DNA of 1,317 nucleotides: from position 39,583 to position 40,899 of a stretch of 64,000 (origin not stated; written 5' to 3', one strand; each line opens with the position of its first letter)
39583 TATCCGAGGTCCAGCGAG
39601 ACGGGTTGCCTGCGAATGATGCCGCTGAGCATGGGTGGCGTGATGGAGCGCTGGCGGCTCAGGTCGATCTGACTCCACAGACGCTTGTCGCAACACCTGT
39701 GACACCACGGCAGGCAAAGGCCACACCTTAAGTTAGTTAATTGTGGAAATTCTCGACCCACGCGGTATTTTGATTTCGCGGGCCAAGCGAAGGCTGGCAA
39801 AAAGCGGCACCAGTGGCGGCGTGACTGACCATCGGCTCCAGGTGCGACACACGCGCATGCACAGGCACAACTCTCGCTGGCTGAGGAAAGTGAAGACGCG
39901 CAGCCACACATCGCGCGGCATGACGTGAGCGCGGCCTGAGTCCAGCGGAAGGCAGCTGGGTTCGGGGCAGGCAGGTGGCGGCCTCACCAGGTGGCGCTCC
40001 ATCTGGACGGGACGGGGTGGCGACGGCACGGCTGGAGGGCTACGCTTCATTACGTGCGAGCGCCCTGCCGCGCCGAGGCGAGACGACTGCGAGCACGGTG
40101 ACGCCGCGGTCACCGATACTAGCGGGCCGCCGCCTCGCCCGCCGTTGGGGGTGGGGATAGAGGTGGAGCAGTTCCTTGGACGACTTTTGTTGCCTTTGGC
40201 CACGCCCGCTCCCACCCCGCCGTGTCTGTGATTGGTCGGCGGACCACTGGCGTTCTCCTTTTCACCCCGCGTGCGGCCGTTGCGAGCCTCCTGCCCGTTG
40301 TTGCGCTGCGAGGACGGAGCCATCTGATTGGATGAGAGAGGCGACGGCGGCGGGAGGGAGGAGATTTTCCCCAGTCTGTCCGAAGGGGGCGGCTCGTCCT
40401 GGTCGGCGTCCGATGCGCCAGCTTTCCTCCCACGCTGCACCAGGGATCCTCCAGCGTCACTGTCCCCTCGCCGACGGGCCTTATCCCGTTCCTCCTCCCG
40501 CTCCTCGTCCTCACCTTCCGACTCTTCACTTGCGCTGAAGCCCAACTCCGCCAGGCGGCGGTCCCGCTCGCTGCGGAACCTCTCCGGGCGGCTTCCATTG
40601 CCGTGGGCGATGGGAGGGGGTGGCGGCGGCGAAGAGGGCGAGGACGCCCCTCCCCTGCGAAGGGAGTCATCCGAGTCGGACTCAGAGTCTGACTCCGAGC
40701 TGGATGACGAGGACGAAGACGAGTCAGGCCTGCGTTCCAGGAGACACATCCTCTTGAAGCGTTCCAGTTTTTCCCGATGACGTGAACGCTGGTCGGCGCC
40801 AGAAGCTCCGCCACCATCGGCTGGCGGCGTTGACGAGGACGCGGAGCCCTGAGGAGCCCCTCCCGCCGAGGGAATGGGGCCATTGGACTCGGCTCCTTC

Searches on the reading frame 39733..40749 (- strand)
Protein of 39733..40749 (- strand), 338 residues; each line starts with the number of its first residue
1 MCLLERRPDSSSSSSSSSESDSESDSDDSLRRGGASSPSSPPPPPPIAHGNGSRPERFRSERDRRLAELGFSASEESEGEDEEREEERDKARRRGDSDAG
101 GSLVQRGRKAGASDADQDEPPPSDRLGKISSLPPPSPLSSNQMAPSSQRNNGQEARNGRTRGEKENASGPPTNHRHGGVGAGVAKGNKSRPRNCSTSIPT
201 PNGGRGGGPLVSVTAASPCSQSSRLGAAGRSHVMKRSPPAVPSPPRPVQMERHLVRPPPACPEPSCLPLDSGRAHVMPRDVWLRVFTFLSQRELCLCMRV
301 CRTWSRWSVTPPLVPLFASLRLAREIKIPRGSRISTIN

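Call 44: find_encoding_contigs(protein=window:39733-40749:-, flank=1000, max_places=3)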
Protein window:39733-40749:- (338 aa): no gene with exactly this product is on record in the collection.

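Call 54: search_protein_families(library=pfam, proteins=[window:39733-40749:-], max_evalue=0.001)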
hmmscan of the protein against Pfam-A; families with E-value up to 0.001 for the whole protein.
window:39733-40749:- (338 aa): 2 families
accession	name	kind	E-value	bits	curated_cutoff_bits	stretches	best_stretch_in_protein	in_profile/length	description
PF12937.12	F-box-like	-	2.9e-07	30.6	24.3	1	277-306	4-33/47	F-box-like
PF00646.38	F-box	-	2e-06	27.9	20.5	1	277-311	4-38/43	F-box domain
